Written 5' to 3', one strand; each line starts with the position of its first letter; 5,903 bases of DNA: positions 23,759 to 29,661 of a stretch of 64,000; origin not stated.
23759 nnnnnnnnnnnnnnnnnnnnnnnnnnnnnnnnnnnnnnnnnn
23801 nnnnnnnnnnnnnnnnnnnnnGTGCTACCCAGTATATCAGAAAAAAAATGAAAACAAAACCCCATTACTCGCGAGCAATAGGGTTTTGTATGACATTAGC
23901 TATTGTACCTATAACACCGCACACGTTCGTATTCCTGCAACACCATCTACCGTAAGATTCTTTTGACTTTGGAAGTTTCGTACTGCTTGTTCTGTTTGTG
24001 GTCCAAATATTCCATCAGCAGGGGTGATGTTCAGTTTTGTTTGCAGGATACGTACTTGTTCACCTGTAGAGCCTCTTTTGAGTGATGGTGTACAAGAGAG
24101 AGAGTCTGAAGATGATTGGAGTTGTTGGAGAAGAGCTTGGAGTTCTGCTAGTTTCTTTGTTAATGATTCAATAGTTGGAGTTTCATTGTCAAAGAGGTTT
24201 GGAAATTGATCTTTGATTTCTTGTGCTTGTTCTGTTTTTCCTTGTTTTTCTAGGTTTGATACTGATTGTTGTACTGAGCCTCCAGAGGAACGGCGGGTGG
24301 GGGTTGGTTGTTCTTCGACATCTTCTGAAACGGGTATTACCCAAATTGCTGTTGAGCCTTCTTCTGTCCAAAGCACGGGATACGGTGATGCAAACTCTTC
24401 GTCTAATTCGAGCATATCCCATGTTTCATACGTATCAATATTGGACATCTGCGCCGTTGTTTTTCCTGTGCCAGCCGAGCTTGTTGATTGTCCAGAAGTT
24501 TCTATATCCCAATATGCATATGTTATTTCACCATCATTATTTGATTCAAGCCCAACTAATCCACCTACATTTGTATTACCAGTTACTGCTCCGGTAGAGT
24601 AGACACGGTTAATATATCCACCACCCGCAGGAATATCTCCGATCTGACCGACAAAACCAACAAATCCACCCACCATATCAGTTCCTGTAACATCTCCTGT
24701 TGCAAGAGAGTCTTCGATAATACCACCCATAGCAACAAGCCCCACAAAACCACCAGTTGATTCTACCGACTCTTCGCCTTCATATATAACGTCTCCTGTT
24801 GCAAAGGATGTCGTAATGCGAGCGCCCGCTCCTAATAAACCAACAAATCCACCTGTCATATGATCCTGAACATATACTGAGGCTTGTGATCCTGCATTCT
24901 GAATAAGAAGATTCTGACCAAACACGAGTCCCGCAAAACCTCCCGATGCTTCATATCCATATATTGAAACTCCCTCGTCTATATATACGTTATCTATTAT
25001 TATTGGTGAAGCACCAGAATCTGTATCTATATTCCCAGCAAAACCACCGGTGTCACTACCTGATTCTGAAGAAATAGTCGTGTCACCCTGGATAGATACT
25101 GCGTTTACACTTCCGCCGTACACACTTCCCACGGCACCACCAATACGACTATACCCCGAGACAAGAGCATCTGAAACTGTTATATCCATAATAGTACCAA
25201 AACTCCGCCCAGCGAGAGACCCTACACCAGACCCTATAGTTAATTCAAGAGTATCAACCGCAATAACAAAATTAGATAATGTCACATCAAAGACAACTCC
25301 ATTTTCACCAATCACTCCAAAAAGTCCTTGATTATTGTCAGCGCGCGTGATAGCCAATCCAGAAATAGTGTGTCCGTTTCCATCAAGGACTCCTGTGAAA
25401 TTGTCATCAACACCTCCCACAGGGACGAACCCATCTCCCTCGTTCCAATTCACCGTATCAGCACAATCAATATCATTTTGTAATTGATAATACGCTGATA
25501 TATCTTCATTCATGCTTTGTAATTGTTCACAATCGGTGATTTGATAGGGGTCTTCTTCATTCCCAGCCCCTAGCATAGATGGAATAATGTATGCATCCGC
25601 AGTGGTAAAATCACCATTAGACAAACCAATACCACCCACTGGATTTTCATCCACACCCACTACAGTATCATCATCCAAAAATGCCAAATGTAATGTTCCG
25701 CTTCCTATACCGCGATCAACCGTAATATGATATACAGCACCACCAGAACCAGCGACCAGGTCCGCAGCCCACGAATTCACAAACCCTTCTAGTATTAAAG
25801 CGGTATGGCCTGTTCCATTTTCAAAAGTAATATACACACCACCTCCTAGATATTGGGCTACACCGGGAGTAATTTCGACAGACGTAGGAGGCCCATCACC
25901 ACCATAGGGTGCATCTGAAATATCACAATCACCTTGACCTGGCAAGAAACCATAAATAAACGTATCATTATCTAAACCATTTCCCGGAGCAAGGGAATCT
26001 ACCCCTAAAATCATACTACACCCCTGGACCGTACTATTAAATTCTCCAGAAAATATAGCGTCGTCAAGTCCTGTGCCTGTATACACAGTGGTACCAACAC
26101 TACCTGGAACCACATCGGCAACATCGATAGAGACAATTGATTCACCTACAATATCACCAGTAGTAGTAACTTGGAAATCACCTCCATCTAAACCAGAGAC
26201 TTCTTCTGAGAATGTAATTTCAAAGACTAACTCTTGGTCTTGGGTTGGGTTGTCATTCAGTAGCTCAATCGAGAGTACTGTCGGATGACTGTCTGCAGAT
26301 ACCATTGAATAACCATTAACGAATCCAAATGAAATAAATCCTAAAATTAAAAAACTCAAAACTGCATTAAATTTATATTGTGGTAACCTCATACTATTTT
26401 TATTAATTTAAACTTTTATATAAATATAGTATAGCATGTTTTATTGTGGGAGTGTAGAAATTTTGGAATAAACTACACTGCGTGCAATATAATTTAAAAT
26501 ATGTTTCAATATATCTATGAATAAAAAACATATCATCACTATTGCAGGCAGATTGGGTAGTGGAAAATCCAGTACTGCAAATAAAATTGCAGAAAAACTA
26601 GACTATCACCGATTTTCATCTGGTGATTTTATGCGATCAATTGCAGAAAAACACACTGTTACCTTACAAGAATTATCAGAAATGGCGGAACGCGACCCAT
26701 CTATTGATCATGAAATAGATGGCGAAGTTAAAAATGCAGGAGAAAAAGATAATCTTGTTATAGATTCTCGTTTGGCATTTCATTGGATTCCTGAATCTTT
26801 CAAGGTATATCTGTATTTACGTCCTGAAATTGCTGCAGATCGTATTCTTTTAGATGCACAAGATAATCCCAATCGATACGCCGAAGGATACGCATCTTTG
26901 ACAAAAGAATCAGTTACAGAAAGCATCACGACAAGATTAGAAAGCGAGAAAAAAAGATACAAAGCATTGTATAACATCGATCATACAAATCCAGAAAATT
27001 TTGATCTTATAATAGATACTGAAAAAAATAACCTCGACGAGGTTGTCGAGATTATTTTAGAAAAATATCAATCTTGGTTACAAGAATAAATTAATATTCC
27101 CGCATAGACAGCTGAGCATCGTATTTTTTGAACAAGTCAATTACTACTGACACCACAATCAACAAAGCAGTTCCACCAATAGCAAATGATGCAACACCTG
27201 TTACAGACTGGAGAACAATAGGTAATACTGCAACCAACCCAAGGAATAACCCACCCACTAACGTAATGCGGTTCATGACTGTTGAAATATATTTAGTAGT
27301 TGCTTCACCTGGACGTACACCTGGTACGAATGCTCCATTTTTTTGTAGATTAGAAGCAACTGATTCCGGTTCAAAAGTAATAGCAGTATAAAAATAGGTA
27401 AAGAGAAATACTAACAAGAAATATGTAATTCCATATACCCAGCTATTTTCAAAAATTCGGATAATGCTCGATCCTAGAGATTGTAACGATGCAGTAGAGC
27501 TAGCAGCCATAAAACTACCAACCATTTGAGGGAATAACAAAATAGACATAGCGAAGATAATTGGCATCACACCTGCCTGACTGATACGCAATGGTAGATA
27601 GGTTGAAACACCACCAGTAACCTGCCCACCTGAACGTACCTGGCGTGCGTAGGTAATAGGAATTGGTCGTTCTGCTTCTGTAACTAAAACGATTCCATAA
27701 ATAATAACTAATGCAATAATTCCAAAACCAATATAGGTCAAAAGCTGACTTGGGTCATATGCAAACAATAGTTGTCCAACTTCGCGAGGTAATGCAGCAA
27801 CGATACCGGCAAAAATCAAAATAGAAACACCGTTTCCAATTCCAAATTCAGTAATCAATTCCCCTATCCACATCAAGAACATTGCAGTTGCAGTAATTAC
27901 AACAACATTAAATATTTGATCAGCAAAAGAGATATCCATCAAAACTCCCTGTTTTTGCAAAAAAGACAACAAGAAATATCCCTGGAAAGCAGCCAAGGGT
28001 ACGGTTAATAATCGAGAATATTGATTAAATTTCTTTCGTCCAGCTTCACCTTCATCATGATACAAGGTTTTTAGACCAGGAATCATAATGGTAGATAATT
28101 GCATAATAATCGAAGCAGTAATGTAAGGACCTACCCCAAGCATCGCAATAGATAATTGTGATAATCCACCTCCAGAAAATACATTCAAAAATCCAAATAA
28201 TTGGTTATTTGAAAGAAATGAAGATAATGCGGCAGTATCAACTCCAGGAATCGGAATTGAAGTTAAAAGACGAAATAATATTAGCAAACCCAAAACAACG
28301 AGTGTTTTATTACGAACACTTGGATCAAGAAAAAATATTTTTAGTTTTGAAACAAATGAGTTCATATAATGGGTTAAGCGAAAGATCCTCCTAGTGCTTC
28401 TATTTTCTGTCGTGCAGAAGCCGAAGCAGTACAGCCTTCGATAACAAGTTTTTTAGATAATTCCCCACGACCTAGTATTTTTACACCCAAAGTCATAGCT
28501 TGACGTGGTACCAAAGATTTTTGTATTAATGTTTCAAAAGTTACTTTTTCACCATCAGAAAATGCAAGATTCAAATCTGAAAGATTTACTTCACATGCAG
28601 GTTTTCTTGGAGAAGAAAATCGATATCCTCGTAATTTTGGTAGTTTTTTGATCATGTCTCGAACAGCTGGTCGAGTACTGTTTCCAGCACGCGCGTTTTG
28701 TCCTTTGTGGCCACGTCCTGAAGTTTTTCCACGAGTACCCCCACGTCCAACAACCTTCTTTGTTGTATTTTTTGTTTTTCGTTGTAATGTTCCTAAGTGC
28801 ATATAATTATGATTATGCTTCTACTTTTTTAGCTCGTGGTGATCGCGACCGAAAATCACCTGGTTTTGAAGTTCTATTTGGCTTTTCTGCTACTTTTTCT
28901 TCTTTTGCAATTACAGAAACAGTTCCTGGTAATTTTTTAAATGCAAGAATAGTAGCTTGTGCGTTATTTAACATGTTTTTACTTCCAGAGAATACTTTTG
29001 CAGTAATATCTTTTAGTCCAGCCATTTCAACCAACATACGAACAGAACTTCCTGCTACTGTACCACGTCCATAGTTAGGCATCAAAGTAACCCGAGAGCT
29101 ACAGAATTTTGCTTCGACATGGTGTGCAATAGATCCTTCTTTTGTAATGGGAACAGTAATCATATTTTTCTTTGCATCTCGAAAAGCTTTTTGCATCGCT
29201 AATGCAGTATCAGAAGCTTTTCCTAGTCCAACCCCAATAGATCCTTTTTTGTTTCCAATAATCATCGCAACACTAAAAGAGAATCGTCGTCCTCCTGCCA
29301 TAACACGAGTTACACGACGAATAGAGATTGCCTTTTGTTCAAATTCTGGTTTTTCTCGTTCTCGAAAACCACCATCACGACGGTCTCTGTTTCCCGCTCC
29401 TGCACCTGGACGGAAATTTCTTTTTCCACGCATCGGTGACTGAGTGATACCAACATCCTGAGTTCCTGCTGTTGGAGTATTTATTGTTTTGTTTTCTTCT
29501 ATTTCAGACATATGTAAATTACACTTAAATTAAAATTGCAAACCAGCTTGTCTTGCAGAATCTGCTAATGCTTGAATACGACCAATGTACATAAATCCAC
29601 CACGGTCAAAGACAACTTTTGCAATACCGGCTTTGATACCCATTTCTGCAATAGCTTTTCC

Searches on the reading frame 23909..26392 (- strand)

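Call 41: search_protein_families(library=pfam, proteins=[window:23909-26392:-], max_evalue=0.001)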
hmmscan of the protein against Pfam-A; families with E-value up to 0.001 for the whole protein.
window:23909-26392:- (827 aa): 2 families
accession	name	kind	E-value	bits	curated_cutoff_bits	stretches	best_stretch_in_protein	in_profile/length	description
PF01471.23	PG_binding_1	-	6.8e-13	49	23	1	776-827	1-57/57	Putative peptidoglycan binding domain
PF07581.17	Glug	-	0.00013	22.6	20.5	0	512-536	4-28/28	The GLUG motif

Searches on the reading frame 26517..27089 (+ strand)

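Call 41: search_protein_families(library=pfam, proteins=[window:26517-27089:+], max_evalue=0.001)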
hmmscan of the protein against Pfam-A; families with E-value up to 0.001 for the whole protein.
window:26517-27089:+ (190 aa): 5 families
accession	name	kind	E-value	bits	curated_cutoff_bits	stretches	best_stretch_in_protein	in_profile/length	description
PF13189.12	Cytidylate_kin2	-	1.4e-14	55.1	28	1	6-170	1-176/176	Cytidylate kinase-like family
PF13207.12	AAA_17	-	1.1e-11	45.6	27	1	14-90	5-84/136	AAA domain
PF02224.24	Cytidylate_kin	-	1.3e-11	45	26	2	54-185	90-210/211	Cytidylate kinase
PF13238.12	AAA_18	-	2.6e-10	41.3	29.4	1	7-118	1-116/128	AAA domain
PF00406.28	ADK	-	1.9e-05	25.3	26.8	1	10-66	2-58/151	Adenylate kinase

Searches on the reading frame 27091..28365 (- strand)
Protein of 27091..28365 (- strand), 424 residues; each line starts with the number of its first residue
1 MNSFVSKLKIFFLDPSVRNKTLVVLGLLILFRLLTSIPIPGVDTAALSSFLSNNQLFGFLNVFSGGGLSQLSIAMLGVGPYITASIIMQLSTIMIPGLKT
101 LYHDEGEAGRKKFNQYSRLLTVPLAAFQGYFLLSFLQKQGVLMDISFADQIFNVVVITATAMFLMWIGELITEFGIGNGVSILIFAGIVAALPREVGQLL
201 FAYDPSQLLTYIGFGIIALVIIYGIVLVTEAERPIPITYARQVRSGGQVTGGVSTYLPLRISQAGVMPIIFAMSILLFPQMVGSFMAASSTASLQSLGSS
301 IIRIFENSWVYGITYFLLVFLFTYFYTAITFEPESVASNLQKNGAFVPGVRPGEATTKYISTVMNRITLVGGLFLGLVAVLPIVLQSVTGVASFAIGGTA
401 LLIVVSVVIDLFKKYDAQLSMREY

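Call 41: search_protein_families(library=pfam, proteins=[window:27091-28365:-], max_evalue=0.001)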
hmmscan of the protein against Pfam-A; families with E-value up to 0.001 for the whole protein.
window:27091-28365:- (424 aa): 1 family
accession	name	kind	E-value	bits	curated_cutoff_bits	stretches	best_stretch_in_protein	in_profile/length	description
PF00344.25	SecY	-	5.3e-100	335.2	32.2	1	72-411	1-305/306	SecY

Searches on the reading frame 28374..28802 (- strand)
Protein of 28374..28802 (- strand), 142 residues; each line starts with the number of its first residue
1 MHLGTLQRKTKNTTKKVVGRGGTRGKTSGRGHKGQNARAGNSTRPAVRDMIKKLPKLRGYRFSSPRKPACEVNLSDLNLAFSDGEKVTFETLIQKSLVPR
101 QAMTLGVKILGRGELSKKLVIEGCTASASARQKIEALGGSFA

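Call 41: search_protein_families(library=pfam, proteins=[window:28374-28802:-], max_evalue=0.001)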
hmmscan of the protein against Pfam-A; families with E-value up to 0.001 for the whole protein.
window:28374-28802:- (142 aa): 1 family
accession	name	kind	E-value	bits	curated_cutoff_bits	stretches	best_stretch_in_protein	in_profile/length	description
PF00828.25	Ribosomal_L27A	-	1.8e-17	63.9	21.5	1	71-141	1-71/72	Ribosomal proteins 50S-L15, 50S-L18e, 60S-L27A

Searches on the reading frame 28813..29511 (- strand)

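Call 41: search_protein_families(library=pfam, proteins=[window:28813-29511:-], max_evalue=0.001)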
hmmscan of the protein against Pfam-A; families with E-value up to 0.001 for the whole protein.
window:28813-29511:- (232 aa): 2 families
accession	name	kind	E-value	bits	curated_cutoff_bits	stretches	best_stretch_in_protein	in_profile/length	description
PF00333.26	Ribosomal_S5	-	5.8e-23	81.1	27.1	1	57-121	1-65/65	Ribosomal protein S5, N-terminal domain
PF03719.21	Ribosomal_S5_C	-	2.2e-14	53.1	21.5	1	134-196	1-63/71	Ribosomal protein S5, C-terminal domain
